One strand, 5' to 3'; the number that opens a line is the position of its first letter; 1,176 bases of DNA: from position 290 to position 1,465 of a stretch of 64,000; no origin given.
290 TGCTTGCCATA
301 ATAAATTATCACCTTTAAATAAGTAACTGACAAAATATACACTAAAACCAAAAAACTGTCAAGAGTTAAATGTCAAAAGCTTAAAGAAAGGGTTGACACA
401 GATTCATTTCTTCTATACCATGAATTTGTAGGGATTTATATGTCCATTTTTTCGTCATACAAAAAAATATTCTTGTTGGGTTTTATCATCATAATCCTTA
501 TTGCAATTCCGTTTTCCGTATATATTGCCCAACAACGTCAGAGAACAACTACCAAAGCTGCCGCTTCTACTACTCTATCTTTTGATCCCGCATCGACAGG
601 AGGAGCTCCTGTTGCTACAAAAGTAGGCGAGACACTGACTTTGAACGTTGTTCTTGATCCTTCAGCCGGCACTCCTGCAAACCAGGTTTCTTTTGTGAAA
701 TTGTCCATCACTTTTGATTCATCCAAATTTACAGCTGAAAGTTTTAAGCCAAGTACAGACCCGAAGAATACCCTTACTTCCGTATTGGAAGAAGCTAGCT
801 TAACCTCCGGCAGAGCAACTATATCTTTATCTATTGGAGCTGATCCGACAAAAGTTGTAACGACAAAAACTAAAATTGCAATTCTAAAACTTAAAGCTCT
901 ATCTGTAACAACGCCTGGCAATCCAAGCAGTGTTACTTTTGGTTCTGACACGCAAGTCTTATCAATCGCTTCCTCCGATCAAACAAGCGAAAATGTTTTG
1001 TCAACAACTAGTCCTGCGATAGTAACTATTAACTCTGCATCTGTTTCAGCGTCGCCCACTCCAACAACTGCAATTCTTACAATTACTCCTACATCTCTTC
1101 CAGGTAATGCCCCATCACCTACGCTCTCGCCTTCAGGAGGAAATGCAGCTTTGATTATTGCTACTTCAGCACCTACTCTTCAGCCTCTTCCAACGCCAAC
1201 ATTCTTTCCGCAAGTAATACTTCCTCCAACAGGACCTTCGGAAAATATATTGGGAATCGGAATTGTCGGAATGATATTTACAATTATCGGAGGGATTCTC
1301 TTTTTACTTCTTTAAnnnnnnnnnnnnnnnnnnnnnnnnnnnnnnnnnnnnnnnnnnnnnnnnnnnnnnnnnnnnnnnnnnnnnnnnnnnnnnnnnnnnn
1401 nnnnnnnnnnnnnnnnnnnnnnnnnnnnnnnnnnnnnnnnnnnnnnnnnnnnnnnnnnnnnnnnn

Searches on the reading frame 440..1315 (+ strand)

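Call 25: search_protein_families(library=pfam, proteins=[window:440-1315:+], max_evalue=0.01)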
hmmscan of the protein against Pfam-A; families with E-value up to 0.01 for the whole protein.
window:440-1315:+ (291 aa): 1 family
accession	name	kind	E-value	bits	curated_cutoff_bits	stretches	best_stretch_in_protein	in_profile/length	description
PF00963.24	Cohesin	-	5.2e-05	23.9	24.1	1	59-173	9-119/139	Cohesin domain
